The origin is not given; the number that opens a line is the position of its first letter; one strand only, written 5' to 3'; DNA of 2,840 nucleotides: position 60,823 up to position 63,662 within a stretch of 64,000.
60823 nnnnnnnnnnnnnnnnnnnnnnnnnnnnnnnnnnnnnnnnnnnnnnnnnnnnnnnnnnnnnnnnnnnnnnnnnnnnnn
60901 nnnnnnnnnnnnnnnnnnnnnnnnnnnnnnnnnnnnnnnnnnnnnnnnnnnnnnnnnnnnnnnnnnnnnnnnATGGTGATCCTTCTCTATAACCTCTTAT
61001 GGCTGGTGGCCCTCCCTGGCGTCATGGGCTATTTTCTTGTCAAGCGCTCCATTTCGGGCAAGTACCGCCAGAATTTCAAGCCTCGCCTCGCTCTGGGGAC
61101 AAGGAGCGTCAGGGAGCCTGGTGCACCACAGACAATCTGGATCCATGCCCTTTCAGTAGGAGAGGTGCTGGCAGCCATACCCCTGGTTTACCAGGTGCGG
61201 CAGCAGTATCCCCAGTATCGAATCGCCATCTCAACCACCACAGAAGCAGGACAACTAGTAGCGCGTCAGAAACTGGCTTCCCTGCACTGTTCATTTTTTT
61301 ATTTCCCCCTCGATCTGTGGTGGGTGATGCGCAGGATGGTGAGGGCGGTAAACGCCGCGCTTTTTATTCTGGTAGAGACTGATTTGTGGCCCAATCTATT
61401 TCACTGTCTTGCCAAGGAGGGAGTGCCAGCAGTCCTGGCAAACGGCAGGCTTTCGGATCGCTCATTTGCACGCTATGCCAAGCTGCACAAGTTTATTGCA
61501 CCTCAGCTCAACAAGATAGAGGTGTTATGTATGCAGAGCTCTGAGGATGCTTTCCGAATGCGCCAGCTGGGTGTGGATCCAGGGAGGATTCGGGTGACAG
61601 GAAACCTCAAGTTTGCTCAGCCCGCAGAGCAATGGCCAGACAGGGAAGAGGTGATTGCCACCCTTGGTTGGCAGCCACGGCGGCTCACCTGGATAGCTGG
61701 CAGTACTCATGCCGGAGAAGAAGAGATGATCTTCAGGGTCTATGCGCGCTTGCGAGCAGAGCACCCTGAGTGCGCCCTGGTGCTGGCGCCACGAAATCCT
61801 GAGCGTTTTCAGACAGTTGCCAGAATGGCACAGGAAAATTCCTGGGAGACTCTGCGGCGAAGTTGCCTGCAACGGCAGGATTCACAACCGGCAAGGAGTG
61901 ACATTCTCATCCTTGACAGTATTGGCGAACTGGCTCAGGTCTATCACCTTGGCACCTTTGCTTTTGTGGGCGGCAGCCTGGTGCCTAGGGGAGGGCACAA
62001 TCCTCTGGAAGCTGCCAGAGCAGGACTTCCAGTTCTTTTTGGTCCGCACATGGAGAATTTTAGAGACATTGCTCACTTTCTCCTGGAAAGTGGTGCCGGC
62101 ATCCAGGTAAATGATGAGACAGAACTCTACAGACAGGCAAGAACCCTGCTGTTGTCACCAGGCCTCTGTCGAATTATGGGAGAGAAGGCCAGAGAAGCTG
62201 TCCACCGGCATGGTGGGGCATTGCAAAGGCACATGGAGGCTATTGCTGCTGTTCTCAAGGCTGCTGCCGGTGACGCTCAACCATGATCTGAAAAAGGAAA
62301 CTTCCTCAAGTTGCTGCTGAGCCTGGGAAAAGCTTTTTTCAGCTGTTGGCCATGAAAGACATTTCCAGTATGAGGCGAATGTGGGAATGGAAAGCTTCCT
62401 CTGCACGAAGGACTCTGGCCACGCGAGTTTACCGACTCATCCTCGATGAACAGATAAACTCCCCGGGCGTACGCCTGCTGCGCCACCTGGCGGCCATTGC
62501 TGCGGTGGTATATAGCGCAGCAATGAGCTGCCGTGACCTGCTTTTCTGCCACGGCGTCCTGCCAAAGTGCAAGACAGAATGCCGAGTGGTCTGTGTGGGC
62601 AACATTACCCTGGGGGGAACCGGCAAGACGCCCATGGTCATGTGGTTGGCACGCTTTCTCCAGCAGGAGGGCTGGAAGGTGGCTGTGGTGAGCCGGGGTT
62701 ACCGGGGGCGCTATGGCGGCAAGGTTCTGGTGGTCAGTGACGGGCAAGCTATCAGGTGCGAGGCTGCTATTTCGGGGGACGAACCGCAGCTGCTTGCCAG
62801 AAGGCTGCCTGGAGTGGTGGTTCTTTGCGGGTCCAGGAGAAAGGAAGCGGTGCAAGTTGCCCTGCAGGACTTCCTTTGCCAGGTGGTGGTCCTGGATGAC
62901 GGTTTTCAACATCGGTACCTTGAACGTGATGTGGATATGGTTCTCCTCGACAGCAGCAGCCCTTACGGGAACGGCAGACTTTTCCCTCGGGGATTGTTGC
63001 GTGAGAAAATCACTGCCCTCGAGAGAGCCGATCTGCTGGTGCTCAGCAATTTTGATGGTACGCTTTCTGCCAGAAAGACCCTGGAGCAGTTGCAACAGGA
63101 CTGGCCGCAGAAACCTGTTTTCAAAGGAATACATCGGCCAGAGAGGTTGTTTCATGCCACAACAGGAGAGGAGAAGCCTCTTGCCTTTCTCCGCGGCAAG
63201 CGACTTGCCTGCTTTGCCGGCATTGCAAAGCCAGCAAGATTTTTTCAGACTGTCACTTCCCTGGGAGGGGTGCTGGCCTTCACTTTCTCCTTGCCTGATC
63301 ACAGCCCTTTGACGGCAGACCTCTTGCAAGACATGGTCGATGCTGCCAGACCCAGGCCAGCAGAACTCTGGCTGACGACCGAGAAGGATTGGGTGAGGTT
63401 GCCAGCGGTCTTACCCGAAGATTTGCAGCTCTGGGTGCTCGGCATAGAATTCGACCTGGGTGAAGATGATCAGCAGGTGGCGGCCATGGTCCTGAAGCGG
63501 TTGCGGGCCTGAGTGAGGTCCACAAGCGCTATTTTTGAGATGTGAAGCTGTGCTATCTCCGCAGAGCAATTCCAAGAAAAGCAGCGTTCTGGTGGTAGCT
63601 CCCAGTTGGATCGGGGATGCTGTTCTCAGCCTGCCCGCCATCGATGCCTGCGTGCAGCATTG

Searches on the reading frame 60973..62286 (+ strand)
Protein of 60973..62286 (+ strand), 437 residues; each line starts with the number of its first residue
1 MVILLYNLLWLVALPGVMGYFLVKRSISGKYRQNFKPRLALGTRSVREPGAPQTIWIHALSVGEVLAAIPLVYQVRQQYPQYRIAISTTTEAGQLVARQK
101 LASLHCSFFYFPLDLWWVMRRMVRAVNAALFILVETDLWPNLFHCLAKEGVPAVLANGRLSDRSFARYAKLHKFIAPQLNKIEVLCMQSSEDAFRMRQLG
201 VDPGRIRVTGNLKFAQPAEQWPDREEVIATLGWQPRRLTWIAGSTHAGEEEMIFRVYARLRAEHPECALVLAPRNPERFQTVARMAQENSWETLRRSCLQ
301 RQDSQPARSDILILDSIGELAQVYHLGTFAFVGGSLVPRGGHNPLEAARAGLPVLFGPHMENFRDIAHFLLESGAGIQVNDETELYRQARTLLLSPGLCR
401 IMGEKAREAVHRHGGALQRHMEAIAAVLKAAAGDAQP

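Call 58: find_encoding_contigs(protein=window:60973-62286:+, flank=10000, max_places=3)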
Protein window:60973-62286:+ (437 aa): no gene with exactly this product is on record in the collection.

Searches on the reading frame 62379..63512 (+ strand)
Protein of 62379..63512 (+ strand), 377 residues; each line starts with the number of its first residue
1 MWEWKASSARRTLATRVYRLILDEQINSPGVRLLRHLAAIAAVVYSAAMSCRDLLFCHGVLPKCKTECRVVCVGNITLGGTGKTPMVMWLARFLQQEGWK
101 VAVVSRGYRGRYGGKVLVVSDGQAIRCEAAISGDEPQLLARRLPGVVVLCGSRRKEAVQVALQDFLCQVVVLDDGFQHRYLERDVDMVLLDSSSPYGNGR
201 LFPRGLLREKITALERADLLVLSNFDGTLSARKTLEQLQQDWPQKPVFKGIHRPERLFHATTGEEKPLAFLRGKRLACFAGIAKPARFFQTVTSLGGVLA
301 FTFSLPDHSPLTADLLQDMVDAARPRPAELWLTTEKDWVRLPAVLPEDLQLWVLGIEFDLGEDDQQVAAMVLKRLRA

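Call 56: find_encoding_contigs(protein=window:62379-63512:+, flank=10000, max_places=3)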
Protein window:62379-63512:+ (377 aa): no gene with exactly this product is on record in the collection.
